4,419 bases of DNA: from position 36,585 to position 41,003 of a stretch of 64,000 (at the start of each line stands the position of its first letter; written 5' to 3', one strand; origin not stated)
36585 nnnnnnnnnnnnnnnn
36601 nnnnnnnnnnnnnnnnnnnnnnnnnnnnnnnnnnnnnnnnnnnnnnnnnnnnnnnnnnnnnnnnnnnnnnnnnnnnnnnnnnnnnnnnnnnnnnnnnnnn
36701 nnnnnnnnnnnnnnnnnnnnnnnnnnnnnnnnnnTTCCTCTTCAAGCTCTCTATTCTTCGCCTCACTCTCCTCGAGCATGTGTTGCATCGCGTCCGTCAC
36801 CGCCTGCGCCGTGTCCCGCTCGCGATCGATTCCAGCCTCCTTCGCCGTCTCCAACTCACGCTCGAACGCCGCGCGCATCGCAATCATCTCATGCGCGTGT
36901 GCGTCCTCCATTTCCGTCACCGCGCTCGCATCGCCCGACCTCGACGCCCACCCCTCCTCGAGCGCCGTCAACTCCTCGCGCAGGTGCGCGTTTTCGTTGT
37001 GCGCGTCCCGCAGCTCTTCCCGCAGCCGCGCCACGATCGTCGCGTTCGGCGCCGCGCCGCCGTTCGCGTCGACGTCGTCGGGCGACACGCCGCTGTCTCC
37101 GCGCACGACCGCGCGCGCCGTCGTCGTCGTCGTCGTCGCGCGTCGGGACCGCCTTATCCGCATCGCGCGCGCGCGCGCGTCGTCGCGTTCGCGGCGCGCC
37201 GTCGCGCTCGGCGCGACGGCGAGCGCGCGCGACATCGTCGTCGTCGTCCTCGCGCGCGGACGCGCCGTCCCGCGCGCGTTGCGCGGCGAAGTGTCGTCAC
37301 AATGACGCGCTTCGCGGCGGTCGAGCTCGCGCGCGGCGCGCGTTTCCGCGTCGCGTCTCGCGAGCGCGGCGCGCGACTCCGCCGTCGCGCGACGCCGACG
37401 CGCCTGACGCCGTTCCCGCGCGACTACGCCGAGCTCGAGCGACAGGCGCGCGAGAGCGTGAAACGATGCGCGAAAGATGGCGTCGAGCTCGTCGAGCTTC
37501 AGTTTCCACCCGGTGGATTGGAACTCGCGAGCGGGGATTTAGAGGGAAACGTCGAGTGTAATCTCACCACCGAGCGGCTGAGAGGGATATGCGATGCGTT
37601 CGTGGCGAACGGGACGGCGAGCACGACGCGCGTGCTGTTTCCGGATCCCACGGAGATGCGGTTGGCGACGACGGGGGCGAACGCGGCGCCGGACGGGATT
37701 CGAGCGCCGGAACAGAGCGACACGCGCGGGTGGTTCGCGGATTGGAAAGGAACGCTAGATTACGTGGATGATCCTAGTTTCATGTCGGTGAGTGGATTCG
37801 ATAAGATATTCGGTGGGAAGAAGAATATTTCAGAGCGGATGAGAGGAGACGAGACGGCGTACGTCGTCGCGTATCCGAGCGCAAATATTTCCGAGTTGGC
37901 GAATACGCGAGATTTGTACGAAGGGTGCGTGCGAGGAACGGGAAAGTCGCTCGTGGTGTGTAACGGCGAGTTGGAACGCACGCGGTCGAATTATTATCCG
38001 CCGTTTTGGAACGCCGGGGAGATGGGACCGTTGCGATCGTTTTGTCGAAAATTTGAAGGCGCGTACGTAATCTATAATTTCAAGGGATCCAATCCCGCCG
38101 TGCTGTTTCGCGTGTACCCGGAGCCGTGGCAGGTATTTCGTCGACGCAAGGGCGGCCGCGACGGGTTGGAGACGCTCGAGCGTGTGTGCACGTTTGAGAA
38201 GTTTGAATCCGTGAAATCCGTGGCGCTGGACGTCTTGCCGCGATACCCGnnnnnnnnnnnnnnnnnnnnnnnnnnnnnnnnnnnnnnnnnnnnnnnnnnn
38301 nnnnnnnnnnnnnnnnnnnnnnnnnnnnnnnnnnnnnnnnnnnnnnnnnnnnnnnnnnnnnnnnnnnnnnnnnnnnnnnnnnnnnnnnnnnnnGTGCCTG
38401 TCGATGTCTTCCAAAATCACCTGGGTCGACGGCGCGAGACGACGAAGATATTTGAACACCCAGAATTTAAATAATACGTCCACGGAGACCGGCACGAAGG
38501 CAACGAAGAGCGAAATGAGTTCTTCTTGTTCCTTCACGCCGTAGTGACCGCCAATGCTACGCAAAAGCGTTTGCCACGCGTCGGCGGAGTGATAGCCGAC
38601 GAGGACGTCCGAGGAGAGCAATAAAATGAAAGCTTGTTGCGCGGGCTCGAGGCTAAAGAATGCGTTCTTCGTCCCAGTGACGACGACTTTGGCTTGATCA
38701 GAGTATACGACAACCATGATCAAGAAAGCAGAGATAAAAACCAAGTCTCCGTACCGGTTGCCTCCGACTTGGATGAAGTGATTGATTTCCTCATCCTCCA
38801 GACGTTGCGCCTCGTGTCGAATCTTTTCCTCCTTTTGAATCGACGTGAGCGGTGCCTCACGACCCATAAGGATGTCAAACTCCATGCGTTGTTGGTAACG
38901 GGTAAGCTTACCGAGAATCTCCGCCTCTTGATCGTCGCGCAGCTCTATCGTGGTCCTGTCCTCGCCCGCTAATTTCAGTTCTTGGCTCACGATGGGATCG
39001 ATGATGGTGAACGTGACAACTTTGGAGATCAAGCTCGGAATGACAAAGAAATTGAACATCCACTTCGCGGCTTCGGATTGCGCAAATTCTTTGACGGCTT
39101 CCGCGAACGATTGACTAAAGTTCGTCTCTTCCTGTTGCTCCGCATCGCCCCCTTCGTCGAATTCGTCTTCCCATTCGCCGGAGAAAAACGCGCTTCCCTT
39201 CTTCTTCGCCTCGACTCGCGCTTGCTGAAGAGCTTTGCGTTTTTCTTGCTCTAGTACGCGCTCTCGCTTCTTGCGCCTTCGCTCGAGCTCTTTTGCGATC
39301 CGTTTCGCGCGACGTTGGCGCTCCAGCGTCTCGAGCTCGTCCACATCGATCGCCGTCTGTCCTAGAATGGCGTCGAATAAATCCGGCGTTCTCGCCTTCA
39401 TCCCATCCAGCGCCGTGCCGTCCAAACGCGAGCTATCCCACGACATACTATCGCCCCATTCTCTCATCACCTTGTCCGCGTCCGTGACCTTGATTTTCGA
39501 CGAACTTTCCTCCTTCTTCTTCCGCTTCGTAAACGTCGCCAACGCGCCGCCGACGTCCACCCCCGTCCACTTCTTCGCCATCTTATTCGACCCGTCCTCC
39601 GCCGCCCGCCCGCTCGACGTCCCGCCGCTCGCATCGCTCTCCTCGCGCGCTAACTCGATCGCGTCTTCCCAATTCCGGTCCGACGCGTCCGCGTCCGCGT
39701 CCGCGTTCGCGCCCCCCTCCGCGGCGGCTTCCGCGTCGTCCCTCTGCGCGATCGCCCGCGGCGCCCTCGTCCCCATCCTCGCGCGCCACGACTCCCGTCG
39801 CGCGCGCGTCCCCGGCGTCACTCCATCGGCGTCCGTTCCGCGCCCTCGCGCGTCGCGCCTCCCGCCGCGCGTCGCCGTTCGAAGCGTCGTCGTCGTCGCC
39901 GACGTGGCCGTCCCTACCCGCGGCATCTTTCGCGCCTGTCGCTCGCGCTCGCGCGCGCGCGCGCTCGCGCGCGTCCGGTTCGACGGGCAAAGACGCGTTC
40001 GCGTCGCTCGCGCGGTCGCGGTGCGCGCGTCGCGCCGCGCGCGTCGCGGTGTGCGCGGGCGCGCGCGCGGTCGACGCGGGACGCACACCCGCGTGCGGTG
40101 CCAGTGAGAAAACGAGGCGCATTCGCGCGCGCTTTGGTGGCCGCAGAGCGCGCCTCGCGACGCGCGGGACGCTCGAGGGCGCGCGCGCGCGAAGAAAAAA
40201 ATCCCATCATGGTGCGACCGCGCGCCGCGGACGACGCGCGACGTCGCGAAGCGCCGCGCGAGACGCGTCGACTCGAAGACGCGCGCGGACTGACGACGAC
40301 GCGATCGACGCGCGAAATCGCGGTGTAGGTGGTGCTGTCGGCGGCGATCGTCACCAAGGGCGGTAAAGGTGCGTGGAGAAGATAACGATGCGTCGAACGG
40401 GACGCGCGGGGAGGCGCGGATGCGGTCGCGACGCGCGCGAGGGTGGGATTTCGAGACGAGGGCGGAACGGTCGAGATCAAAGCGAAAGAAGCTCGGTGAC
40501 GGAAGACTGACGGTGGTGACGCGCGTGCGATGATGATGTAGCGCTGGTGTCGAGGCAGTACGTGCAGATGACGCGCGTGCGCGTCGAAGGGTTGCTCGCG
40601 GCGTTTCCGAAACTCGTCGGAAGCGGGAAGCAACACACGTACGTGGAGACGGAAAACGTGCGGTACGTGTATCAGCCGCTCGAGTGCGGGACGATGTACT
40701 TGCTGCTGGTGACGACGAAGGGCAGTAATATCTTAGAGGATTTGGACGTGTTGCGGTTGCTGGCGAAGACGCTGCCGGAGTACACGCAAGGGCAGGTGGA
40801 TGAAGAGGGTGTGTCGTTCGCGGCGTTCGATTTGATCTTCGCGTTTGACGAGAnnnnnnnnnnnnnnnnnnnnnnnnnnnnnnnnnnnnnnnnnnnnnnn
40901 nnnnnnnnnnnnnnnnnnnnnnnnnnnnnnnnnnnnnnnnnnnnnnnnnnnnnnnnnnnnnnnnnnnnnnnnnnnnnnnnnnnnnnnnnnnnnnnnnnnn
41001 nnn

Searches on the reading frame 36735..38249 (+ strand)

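Call 23: search_protein_families(library=pfam, proteins=[window:36735-38249:+], max_evalue=0.00001)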
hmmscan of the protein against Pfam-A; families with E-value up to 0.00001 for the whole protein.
window:36735-38249:+ (505 aa): 1 family
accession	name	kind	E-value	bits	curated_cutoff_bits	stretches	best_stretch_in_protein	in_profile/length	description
PF09353.15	DUF1995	-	2.8e-25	89.9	26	1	228-486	1-185/197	Domain of unknown function (DUF1995)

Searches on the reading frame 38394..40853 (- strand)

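Call 23: search_protein_families(library=pfam, proteins=[window:38394-40853:-], max_evalue=0.00001)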
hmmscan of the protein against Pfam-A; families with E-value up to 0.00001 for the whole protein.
window:38394-40853:- (820 aa): 1 family
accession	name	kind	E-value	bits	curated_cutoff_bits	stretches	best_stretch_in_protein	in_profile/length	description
PF03040.20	CemA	-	3.2e-47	161.8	27.4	1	594-817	7-227/229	CemA family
